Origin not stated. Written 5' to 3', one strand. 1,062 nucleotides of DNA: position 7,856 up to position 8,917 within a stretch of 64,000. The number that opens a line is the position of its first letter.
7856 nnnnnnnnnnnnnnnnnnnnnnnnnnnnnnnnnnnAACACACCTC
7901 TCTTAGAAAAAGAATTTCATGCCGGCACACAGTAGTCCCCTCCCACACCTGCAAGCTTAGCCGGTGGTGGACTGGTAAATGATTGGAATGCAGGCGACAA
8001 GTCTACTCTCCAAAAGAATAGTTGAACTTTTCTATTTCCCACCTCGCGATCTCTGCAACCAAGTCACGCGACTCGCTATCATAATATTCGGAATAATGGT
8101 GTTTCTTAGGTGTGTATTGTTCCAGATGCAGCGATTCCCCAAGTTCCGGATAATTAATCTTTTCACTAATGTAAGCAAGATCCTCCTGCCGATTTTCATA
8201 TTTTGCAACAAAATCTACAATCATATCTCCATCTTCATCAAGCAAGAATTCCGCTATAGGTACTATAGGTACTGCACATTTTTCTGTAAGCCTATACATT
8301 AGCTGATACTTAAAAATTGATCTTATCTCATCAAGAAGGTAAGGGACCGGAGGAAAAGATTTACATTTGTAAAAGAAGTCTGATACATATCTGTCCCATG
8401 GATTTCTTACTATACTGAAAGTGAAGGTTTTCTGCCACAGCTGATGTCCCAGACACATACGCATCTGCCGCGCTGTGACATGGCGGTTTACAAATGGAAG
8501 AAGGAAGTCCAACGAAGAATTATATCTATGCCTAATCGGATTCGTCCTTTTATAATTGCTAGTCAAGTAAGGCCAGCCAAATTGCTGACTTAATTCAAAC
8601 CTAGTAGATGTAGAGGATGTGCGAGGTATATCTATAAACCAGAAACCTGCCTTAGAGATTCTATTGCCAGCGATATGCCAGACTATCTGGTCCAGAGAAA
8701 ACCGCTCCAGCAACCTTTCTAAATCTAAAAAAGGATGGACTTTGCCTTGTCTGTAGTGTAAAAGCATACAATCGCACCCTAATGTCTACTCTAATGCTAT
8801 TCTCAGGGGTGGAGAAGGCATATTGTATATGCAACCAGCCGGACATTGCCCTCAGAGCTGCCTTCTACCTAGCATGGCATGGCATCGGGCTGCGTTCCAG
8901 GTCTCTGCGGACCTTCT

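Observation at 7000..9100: Low-GC islet with tandemly duplicated sulfotransferase paralogs, one with degenerate PAPS-binding motifs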

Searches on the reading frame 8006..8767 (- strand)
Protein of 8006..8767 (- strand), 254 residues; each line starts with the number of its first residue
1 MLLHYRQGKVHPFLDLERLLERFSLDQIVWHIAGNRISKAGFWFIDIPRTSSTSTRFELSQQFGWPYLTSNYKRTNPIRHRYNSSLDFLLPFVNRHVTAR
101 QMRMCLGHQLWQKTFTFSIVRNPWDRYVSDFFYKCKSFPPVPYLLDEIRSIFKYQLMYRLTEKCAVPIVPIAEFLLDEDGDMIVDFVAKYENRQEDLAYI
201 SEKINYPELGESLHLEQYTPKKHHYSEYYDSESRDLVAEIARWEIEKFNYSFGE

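Call 6: search_protein_families(library=pfam, proteins=[window:8006-8767:-], max_evalue=1)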
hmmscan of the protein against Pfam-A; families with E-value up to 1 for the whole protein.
window:8006-8767:- (254 aa): 1 family
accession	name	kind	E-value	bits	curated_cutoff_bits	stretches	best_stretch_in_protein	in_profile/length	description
PF03567.20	Sulfotransfer_2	-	6.2e-07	30.2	22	1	77-251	44-252/252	Sulfotransferase family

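Call 7: search_protein_families(library=ncbifam, proteins=[window:8006-8767:-], max_evalue=1)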
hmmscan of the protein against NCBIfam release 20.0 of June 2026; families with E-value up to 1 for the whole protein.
window:8006-8767:- (254 aa): 1 family
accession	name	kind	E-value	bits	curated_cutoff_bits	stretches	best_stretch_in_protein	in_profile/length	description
NF009976.0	PRK13441.1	equivalog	0.066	13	153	1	144-194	89-137/182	F0F1 ATP synthase subunit delta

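Call 10: find_homologous_proteins(query=window:8006-8767:-, max_evalue=0.001)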
Query window:8006-8767:- (254 aa): 131 proteins with E <= 0.001 among 387 candidates; the best 120 are listed.
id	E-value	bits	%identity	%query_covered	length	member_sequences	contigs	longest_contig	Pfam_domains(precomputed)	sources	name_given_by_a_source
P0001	9.1e-67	243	52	90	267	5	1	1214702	-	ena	-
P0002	1.4e-66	243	53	90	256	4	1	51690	-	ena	-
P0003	1.5e-66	243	53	97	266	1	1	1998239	-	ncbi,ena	-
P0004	7.7e-66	240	52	93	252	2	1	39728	-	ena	-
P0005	1.6e-65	239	53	90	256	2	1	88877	-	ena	-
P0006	3.7e-63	231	50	93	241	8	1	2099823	-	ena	-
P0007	8.1e-57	211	51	85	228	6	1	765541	PF03567.21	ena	-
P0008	1.7e-56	210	47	93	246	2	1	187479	-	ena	-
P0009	4.0e-46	176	58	59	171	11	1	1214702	-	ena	-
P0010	4.4e-39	153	42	85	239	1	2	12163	PF03567.21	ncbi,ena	-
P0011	1.2e-38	151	39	87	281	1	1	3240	PF03567.21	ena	-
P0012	1.2e-38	151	42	85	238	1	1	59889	PF03567.21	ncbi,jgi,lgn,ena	-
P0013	1.5e-38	151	40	93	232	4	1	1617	PF03567.21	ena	-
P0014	1.2e-37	148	37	86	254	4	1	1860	PF03567.21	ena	-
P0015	3.6e-37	146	39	89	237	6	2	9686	PF03567.21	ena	-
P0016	4.1e-37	146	38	85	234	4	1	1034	PF03567.21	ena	-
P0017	1.1e-36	145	38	86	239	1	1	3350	PF03567.21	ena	-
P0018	1.2e-36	145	37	86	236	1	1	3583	PF03567.21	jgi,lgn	-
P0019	1.2e-36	145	37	88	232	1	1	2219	PF03567.21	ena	-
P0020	1.3e-36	145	39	90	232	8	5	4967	PF03567.21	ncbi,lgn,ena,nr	ncbi:MAG: sulfotransferase family 2 domain-containing protein [Calditrichia bacterium]|nr:sulfotrans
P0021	2.1e-36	144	34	93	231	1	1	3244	PF03567.21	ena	-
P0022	3.5e-36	143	37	87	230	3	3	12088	PF03567.21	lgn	-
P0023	6.0e-36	142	39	86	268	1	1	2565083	PF03567.21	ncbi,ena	-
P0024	8.6e-36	142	37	85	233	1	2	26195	PF03567.21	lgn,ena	-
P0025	2.3e-35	140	40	85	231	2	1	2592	PF03567.21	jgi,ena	-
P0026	2.5e-35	140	39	86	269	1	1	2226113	PF03567.21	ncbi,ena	-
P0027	3.1e-35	140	37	86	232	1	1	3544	PF03567.21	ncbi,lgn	-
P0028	6.6e-35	139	37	94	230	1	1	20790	PF03567.21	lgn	-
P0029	8.0e-35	139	38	85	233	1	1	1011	PF03567.21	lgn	-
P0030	8.4e-35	139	38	86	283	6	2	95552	PF03567.21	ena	-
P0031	9.2e-35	138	39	86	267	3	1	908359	PF03567.21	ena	-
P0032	9.4e-35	138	36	85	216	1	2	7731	PF03567.21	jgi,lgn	-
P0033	1.1e-34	138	37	85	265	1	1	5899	PF03567.21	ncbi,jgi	jgi:hypothetical protein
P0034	1.1e-34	138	38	85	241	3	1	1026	PF03567.21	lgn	-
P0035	1.4e-34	138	36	85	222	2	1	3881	PF03567.21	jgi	-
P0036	2.1e-34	137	37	85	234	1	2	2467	PF03567.21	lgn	-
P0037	2.1e-34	137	38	86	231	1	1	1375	PF03567.21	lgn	-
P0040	5.9e-34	136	36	89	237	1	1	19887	PF03567.21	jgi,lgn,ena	-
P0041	8.1e-34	135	39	85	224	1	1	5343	PF03567.21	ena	-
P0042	9.7e-34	135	36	85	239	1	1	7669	PF03567.21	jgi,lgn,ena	-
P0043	1.1e-33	135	40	85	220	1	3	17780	PF03567.21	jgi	jgi:hypothetical protein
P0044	1.2e-33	135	38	85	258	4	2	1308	PF03567.21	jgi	jgi:hypothetical protein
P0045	1.3e-33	135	38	85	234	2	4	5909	PF03567.21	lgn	-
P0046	1.6e-33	134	36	85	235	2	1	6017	PF03567.21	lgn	-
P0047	2.3e-33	134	36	85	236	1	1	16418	PF03567.21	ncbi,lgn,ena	-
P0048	2.9e-33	134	37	85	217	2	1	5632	PF03567.21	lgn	-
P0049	5.2e-33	133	38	85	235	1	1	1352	PF03567.21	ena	-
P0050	6.6e-33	132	39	85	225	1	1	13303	PF03567.21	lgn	-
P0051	7.8e-33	132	37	85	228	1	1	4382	PF03567.21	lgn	-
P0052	1.2e-32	131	39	85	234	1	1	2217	PF03567.21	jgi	-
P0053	1.3e-32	131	36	86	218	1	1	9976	PF03567.21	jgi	-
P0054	1.3e-32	131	39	87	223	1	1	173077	PF03567.21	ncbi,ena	-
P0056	2.1e-32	131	35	93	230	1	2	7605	PF03567.21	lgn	-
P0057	3.3e-32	130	36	85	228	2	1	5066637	PF03567.21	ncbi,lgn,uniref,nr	ncbi:sulfotransferase family 2 domain-containing protein [Synechococcus sp. PCC 7336]|uniref:sulfotr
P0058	4.3e-32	130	35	87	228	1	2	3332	PF03567.21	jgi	jgi:hypothetical protein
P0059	4.8e-32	130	38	86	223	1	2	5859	PF03567.21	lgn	-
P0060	5.1e-32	129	36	85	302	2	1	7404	PF03567.21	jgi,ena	-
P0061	8.2e-32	129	39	85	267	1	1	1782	PF03567.21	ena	-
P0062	8.4e-32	129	35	86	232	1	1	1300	PF03567.21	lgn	-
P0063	1.1e-31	128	35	85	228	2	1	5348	PF03567.21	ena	-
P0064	2.0e-31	128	35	91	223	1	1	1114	PF03567.21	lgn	-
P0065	2.2e-31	127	37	85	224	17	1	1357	PF03567.21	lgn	-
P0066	2.2e-31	127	38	90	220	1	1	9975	PF03567.21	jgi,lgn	jgi:hypothetical protein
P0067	4.4e-31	126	36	85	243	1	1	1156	PF03567.21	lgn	-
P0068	5.0e-31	126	37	87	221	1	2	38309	PF03567.21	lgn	-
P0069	6.0e-31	126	35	86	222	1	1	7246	PF03567.21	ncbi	ncbi:MAG: sulfotransferase family 2 domain-containing protein [bacterium]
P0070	8.5e-31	125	36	86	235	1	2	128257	PF03567.21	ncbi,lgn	ncbi:MAG: sulfotransferase family 2 domain-containing protein [Cyanobacteria bacterium P01_A01_bin.1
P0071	1.1e-30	125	34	86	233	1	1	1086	PF03567.21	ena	-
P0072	1.3e-30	125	35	87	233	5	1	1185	PF03567.21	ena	-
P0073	1.6e-30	125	39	85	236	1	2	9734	PF03567.21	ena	-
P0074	2.1e-30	124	37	85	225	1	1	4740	PF03567.21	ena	-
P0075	3.3e-30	124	34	86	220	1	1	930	PF03567.21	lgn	-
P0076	7.4e-30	122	35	85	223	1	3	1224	PF03567.21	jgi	jgi:hypothetical protein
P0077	7.7e-30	122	34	85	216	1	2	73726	PF03567.21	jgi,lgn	jgi:hypothetical protein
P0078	7.8e-30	122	35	84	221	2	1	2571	PF03567.21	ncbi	-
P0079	1.5e-29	121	34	85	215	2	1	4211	PF00685.34,PF03567.21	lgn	-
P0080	1.8e-29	121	34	85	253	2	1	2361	PF03567.21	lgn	-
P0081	2.4e-29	121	34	86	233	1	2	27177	PF03567.21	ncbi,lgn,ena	-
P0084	2.9e-28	117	33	85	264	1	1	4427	PF03567.21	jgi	jgi:hypothetical protein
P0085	5.9e-28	116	37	85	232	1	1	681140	PF03567.21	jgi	-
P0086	6.8e-28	116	34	88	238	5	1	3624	PF03567.21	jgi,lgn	jgi:hypothetical protein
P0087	7.7e-28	116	34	85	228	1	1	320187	PF03567.21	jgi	-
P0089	9.9e-28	115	33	86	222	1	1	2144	PF03567.21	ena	-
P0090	3.3e-27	114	33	83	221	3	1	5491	PF03567.21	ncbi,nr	ncbi:MAG: sulfotransferase family 2 domain-containing protein [Gammaproteobacteria bacterium]|nr:sul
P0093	8.3e-27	112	35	85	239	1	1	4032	PF03567.21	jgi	jgi:sulfotransferase famil protein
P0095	1.5e-26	111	33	87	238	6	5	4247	PF03567.21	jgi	jgi:hypothetical protein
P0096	2.6e-26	111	35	85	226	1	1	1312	PF03567.21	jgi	jgi:hypothetical protein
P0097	1.8e-25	108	35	85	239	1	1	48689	PF03567.21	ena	-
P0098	2.1e-25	108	33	85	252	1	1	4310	PF03567.21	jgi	jgi:hypothetical protein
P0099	3.6e-25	107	33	91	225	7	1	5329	PF03567.21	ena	-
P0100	4.1e-25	107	31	85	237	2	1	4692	PF03567.21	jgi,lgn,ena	-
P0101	9.2e-25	106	32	85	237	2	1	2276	PF03567.21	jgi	jgi:hypothetical protein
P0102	1.0e-24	106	31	95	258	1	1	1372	PF03567.21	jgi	jgi:hypothetical protein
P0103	1.1e-24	105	35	93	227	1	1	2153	PF03567.21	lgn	-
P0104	1.4e-24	105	33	86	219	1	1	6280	PF03567.21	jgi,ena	-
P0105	5.5e-24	103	31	85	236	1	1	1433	PF03567.21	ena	-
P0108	5.3e-23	100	32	86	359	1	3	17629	PF03567.21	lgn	-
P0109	3.0e-22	97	34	85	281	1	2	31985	PF03567.21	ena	-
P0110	6.9e-22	96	33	90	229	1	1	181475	PF03567.21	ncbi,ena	-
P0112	1.6e-21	95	34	64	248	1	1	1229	PF03567.21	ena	-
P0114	5.1e-20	90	32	91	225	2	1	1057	PF03567.21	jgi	-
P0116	4.4e-19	87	29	87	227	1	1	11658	PF03567.21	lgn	-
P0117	1.1e-16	79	31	84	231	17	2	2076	PF03567.21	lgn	-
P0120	8.3e-15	73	35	62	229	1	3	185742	PF03567.21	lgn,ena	-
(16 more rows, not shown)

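Call 11: search_solved_structures(query=window:8006-8767:-, max_evalue=10, show_alignments=2)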
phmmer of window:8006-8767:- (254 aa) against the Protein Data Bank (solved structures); distinct sequences matched with E-value up to 10: 1.
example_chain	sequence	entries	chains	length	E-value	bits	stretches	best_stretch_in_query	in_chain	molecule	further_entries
9emm_E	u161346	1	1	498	1.9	11.1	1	179-245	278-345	Putative OxPP cycle protein OpcA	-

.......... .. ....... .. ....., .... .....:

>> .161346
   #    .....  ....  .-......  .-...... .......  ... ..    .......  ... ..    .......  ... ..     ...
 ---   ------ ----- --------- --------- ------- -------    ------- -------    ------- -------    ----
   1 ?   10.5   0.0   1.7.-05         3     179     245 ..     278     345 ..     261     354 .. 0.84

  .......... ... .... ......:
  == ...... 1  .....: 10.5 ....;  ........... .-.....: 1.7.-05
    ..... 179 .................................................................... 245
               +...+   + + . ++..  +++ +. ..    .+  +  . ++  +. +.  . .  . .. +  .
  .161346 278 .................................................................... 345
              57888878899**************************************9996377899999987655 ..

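Call 13: find_encoding_contigs(protein=P0004, flank=10000, max_places=4)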
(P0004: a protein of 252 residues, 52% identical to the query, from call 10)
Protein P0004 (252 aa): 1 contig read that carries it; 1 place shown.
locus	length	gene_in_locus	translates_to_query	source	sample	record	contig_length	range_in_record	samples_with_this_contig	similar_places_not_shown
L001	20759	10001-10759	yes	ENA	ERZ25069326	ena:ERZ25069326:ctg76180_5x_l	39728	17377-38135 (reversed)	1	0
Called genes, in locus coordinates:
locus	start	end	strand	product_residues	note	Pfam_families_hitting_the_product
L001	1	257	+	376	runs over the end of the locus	PF10396:TrmE_N (weak), PF12631:MnmE_helical, PF02421:FeoB_N (weak), PF01926:MMR_HSR1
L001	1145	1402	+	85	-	PF01134:GIDA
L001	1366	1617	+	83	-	PF01134:GIDA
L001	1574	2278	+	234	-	PF01134:GIDA, PF21680:GIDA_C_1st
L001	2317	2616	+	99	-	PF13932:SAM_GIDA_C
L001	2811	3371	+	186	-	PF02527:GidB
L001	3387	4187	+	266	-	PF10609:ParA (weak), PF00142:Fer4_NifH (weak), PF01656:CbiA, PF02374:ArsA_ATPase (weak), PF06564:CBP_BcsQ, PF09140:MipZ, PF13614:AAA_31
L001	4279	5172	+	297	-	PF02195:ParB_N, PF17762:HTH_ParB, PF01381:HTH_3 (faint), PF23552:ParB_C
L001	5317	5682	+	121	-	-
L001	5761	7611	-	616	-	PF07969:Amidohydro_3, PF01979:Amidohydro_1 (weak)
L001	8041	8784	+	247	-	PF02146:SIR2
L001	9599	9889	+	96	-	-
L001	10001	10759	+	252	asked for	-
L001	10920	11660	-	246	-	-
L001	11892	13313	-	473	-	PF00171:Aldedh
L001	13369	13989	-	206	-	PF03352:Adenine_glyco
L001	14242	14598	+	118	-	-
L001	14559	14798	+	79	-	-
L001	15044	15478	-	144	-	-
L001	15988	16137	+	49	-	-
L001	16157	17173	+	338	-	PF04116:FA_hydroxylase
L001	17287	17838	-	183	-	PF00702:Hydrolase, PF08645:PNK3P (weak), PF13419:HAD_2 (faint), PF13242:Hydrolase_like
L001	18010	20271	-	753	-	PF07732:Cu-oxidase_3, PF00394:Cu-oxidase, PF07731:Cu-oxidase_2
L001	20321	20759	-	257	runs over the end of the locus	PF00106:adh_short, PF08659:KR, PF13561:adh_short_C2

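Call 14: find_encoding_contigs(protein=P0003, flank=10000, max_places=4)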
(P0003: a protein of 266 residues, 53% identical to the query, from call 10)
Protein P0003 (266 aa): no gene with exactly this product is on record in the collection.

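Call 20: find_related_loci(query=A1, collection=genome_contigs, flank=10000)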
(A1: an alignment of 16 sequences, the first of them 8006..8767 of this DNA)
Query A1 (254 aa) in genome_contigs; peptide patterns used: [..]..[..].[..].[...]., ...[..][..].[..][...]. (x = any residue, [..] = any of these).
73 stretches matched a pattern; 62 encode a relative of the query (tblastn E <= 1e-3); 61 distinct loci.
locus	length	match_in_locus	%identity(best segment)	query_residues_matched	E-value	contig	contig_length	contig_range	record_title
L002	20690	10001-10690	43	36-252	2e-53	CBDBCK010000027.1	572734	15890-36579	MAG: Dehalococcoidia bacterium isolate 2735045a-58c9-400a-bca5-5a16410cc720 genome assembly, contig: contig_27, whole ge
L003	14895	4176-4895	38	12-252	5e-46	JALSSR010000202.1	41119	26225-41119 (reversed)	MAG: Bacteroidales bacterium isolate 356-308_metabat2_scaf2bin.063 356-308_scaffold_499_c1, whole genome shotgun sequenc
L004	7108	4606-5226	41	36-252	4e-44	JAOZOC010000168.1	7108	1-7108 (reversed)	MAG: Bacteroidales bacterium isolate GMC4.concoct.313 GMC4_18416_length_7108_cov_6.598469, whole genome shotgun sequence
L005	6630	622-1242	40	36-252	1e-43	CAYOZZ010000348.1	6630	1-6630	MAG TPA_asm: uncultured Bacteroidales bacterium isolate binchicken_co219_44 genome assembly, contig: k141_965026, whole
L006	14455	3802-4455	40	27-252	4e-43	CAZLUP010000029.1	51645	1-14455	MAG TPA_asm: uncultured bacterium isolate binchicken_co274_385 genome assembly, contig: NODE_1697_length_51645_cov_20.49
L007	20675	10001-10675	39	37-254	2e-42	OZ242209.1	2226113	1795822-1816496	MAG: Dehalococcoidia bacterium isolate eb4fe781-1ab0-44ac-a056-53c44a0a8a70 genome assembly, chromosome: 1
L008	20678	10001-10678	39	37-254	2e-41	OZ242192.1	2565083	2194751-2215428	MAG: Gammaproteobacteria bacterium isolate bebfbfff-9005-43bc-bb2f-60e78c5851df genome assembly, chromosome: 1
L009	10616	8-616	40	62-252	8e-41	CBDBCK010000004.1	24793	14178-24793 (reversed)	MAG: Dehalococcoidia bacterium isolate 2735045a-58c9-400a-bca5-5a16410cc720 genome assembly, contig: contig_4, whole gen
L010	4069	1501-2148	38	36-252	5e-41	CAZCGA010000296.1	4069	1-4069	MAG TPA_asm: uncultured Candidatus Binatia bacterium isolate SRP119689_co1_8 genome assembly, contig: NODE_38400_length_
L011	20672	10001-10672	38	37-254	4e-40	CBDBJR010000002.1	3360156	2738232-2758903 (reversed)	MAG: Candidatus Poriferihabitaceae bacterium isolate ddc5a202-60fb-4026-963d-34f754f030b5 genome assembly, contig: conti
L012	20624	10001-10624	37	37-252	1e-39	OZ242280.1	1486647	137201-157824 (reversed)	MAG: Gammaproteobacteria bacterium isolate 24228fdc-d01c-463b-9888-ab69180e93ae genome assembly, chromosome: 1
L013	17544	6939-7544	37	41-252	3e-38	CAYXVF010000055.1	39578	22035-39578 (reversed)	MAG TPA_asm: uncultured Bdellovibrionales bacterium isolate SRP141376_co3_27 genome assembly, contig: NODE_2524_length_3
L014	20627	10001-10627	38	37-254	5e-37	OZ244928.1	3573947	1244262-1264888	MAG: Gammaproteobacteria bacterium isolate bd0012e8-6e67-4614-96c1-5722cdfd238a genome assembly, chromosome: 1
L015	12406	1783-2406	36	35-252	2e-36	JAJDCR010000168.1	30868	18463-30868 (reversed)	MAG: Planctomycetota bacterium isolate OFTM357 OFTM357_167, whole genome shotgun sequence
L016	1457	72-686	36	37-252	4e-37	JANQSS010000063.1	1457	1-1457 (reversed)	MAG: Saprospiraceae bacterium isolate IP30a_bin.4 k99_1482369, whole genome shotgun sequence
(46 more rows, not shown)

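Call 30: find_encoding_contigs(protein=P0006, flank=10000, max_places=4)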
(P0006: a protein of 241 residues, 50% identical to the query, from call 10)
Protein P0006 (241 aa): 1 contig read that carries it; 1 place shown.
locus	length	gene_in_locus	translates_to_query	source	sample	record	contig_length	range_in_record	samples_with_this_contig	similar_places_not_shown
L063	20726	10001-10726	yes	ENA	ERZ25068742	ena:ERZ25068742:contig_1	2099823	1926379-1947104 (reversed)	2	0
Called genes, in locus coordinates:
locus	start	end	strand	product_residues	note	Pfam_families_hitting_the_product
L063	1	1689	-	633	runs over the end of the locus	PF07969:Amidohydro_3, PF01979:Amidohydro_1 (weak)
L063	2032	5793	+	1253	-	PF18470:Cas9_a, PF01844:HNH (weak), PF13395:HNH_4, PF14279:HNH_5 (faint), PF18541:RuvC_III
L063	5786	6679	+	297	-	PF01867:Cas_Cas1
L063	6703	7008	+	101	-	PF09827:CRISPR_Cas2, PF20803:PaaX_M (weak)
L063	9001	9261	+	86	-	-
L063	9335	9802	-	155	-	-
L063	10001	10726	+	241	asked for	-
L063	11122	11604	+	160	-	-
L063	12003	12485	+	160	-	-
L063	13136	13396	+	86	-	-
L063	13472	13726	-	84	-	-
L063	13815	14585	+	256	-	-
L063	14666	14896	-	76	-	-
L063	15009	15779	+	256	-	-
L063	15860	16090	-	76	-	-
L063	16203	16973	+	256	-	-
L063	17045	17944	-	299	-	-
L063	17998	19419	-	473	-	PF00171:Aldedh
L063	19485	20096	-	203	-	PF03352:Adenine_glyco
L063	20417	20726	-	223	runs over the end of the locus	PF03567:Sulfotransfer_2 (faint)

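Call 36: find_encoding_contigs(protein=P0001, flank=10000, max_places=3)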
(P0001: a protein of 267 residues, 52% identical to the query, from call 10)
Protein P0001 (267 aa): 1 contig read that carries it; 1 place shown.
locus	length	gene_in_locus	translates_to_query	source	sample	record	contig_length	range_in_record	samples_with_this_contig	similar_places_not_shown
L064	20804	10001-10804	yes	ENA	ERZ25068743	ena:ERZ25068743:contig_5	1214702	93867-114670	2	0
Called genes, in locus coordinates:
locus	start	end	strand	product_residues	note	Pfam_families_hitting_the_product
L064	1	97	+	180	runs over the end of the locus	PF09485:CRISPR_Cse2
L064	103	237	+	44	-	-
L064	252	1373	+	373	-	PF09344:Cas_CT1975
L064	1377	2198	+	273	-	PF09704:Cas_Cas5d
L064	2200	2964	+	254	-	PF08798:CRISPR_assoc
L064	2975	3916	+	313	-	PF01867:Cas_Cas1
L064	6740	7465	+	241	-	-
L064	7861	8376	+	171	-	-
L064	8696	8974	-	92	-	-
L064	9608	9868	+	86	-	-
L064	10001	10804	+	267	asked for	-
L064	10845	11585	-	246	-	PF01557:FAA_hydrolase (weak)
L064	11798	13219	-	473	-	PF00171:Aldedh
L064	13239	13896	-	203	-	PF03352:Adenine_glyco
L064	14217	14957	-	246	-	-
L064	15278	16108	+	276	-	PF04116:FA_hydroxylase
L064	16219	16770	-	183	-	PF00702:Hydrolase (weak), PF08645:PNK3P, PF13419:HAD_2 (faint), PF13242:Hydrolase_like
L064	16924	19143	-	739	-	PF07732:Cu-oxidase_3, PF00394:Cu-oxidase, PF07731:Cu-oxidase_2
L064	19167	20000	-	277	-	PF00106:adh_short, PF08659:KR, PF13561:adh_short_C2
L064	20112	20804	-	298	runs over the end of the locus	PF03279:Lip_A_acyltrans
